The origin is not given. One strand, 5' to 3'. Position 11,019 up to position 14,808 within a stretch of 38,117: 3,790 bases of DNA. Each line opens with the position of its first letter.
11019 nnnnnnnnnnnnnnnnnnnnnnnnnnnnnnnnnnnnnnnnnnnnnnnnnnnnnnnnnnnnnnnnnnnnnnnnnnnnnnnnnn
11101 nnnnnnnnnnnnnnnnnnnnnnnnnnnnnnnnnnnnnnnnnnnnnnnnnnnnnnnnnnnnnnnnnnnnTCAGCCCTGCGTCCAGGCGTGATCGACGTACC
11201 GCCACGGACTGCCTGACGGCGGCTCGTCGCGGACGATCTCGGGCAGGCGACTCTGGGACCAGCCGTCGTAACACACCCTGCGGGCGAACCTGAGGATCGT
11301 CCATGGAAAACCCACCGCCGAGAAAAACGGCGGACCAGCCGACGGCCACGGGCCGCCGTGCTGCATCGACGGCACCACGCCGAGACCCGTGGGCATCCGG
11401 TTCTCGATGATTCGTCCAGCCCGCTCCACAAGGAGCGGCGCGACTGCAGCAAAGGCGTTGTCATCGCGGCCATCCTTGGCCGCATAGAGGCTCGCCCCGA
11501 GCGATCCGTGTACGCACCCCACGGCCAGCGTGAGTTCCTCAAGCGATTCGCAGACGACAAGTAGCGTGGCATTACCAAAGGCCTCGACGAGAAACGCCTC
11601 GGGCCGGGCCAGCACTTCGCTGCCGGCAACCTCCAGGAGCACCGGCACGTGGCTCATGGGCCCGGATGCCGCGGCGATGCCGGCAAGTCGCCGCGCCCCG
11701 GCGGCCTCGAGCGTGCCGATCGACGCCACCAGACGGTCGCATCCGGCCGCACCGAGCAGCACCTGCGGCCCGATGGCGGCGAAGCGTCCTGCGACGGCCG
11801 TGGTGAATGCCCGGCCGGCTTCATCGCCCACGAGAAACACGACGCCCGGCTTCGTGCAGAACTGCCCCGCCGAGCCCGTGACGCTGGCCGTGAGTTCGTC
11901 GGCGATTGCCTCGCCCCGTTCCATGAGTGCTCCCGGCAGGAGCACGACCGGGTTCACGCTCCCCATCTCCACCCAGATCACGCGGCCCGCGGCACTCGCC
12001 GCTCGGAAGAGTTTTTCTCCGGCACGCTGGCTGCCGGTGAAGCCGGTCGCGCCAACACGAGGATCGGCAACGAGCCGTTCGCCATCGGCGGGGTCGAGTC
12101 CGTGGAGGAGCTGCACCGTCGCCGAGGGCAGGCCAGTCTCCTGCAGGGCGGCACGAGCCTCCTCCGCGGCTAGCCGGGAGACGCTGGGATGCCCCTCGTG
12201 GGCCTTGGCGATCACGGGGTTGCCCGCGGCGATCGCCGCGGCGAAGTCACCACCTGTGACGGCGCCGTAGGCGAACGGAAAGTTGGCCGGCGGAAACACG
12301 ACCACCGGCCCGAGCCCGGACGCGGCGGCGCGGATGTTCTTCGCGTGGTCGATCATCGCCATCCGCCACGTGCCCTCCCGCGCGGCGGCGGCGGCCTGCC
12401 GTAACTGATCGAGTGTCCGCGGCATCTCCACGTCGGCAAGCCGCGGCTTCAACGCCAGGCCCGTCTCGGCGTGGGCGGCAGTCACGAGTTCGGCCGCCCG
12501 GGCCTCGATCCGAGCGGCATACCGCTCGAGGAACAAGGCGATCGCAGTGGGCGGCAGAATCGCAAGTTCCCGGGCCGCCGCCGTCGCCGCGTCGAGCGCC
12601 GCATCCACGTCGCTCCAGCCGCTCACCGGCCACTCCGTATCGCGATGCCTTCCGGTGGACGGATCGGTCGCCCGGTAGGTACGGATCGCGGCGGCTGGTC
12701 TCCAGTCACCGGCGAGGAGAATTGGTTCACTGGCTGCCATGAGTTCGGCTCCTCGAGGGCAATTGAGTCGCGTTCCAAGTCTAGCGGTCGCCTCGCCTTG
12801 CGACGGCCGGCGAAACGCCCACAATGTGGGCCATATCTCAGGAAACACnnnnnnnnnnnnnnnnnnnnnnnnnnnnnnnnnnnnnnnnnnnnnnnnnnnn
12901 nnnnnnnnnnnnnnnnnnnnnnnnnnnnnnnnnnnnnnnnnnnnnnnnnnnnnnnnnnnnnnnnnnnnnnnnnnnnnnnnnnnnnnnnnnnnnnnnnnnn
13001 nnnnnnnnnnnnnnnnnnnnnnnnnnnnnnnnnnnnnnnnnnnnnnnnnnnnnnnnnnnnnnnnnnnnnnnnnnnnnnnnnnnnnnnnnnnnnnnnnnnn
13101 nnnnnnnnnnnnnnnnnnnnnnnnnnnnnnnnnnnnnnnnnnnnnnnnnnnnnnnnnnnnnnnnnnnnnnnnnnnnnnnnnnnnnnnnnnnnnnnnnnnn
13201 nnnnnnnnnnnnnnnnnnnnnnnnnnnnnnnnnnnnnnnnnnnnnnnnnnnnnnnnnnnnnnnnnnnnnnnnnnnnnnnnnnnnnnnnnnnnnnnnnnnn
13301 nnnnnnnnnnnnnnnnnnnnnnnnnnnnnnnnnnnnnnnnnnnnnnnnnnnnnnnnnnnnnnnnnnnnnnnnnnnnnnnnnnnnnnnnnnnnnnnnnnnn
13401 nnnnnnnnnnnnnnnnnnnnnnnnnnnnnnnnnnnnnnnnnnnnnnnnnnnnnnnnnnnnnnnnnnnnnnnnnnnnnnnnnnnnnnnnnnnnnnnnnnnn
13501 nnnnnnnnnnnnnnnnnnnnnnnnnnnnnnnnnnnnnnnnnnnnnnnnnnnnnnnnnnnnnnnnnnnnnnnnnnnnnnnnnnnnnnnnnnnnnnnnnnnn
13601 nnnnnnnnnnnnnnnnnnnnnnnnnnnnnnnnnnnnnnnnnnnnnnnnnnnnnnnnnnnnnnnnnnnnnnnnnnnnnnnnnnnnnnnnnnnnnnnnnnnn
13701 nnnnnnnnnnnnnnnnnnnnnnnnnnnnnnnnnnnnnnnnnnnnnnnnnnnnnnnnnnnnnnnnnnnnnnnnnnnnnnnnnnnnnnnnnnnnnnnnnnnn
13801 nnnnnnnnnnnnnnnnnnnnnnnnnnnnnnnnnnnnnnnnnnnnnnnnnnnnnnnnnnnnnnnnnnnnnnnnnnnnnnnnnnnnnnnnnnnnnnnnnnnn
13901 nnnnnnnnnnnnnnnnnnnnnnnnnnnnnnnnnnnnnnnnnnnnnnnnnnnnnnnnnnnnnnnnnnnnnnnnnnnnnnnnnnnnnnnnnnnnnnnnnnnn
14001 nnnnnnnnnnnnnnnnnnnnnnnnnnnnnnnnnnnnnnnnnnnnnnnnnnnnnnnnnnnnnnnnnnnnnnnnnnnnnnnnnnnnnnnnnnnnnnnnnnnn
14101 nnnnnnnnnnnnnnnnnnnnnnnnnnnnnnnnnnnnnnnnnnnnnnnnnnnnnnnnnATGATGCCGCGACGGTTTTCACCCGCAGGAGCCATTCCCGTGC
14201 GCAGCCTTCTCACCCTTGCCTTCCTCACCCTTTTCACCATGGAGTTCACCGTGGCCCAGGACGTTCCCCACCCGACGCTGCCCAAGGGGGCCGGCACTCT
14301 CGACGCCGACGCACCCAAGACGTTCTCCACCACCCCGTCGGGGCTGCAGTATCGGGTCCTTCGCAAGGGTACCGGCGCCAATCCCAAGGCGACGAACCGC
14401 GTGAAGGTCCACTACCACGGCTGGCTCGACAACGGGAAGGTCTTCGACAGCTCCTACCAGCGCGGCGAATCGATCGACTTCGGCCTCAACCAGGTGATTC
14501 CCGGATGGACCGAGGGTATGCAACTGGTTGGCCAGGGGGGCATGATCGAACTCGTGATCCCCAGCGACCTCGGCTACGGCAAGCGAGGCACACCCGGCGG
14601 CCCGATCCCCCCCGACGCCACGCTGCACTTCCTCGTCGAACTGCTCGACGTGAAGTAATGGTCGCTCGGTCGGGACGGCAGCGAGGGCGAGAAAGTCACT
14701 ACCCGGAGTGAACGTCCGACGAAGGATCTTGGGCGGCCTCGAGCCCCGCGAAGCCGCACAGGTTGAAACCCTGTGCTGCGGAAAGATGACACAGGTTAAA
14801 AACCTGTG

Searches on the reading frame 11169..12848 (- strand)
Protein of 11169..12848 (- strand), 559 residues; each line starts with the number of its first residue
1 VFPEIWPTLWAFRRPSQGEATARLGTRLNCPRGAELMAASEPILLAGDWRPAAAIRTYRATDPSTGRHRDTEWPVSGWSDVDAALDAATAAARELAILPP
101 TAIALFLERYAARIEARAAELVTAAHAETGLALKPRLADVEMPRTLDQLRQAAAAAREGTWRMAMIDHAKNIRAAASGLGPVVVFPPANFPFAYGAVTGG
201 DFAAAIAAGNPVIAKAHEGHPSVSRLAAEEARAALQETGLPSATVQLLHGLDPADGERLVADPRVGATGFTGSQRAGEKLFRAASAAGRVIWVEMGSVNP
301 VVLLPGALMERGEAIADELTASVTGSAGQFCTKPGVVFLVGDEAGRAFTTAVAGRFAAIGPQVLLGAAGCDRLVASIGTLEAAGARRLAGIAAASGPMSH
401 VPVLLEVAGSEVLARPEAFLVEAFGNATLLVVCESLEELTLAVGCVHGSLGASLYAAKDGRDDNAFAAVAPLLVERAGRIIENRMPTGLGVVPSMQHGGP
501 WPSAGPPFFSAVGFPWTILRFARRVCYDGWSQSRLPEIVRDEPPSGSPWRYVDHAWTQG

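Call 7: search_protein_families(library=pfam, proteins=[window:11169-12848:-], max_evalue=0.001)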
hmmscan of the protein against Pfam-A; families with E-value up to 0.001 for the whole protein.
window:11169-12848:- (559 aa): 1 family
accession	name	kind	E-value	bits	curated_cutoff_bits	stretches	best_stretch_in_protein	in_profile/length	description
PF00171.27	Aldedh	-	2.1e-38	132.5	23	1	49-355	1-292/461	Aldehyde dehydrogenase family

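Call 66: search_protein_families(library=ncbifam, proteins=[window:11169-12848:-], max_evalue=0.00001)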
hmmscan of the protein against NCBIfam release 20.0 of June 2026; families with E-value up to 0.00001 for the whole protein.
window:11169-12848:- (559 aa): 34 families (the best 25 are shown)
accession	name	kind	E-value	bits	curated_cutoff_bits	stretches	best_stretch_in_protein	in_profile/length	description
NF052305.1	DioxValDhHalo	equivalog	1.5e-29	103.3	750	1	43-334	7-287/483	2,5-dioxovalerate dehydrogenase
NF010000.0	PRK13473.1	subfamily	9.1e-27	93.8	615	1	56-353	17-301/475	aminobutyraldehyde dehydrogenase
NF008869.0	PRK11904.1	equivalog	9.7e-26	89.9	747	1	61-347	568-847/1042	bifunctional proline dehydrogenase/L-glutamate gamma-semialdehyde dehydrogenase PutA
TIGR01238.1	D1pyr5carbox3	equivalog_domain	2.8e-25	88.8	485.2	1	80-349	75-324/500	L-glutamate gamma-semialdehyde dehydrogenase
NF006992.0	PRK09457.1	subfamily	3.2e-25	88.7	514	1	46-353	6-299/487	succinylglutamate-semialdehyde dehydrogenase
NF042993.1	AlphKGSA_gudD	equivalog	5e-24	84.9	770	1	45-338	8-290/481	alpha-ketoglutaric semialdehyde dehydrogenase GucD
NF008772.0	PRK11809.1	equivalog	1.6e-23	82.3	1750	1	78-349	681-935/1318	trifunctional transcriptional regulator/proline dehydrogenase/L-glutamate gamma-semialdehyde dehydrogenase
TIGR02299.1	HpaE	equivalog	6.2e-23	81.1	638.35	1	44-358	4-304/488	5-carboxymethyl-2-hydroxymuconate semialdehyde dehydrogenase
TIGR03216.1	OH_muco_semi_DH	equivalog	2.4e-22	79.2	693.25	1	54-337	12-289/481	2-hydroxymuconic semialdehyde dehydrogenase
NF050026.1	AcaldDHExaC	equivalog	5.7e-22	78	900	1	45-348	20-314/503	acetaldehyde dehydrogenase ExaC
TIGR03240.1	arg_catab_astD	equivalog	9.6e-22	77.4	579.3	1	57-352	14-296/484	succinylglutamate-semialdehyde dehydrogenase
NF006916.0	PRK09407.1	equivalog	4.9e-21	74.9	521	1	56-351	34-316/526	succinic semialdehyde dehydrogenase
TIGR01722.1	MMSDH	subfamily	5.6e-21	74.8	448.5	1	70-343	29-290/477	CoA-acylating methylmalonate-semialdehyde dehydrogenase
NF002852.0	PRK03137.1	subfamily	9.3e-21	74.2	648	1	76-332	70-321/514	L-glutamate gamma-semialdehyde dehydrogenase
NF007497.0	PRK10090.1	equivalog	3.1e-20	72.4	500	1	74-334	39-288/480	aldehyde dehydrogenase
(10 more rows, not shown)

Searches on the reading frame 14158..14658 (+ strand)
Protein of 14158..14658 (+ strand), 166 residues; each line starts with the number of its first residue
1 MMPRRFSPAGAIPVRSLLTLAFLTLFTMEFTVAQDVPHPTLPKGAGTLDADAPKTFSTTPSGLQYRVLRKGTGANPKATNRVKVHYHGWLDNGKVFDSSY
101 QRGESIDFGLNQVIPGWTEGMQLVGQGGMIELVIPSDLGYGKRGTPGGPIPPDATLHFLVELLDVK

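Call 7: search_protein_families(library=pfam, proteins=[window:14158-14658:+], max_evalue=0.001)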
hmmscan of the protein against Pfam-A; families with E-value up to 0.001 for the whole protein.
window:14158-14658:+ (166 aa): 1 family
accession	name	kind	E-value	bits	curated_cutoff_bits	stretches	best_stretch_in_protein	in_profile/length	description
PF00254.34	FKBP_C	-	1.6e-27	96.1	21.1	1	75-163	4-94/94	FKBP-type peptidyl-prolyl cis-trans isomerase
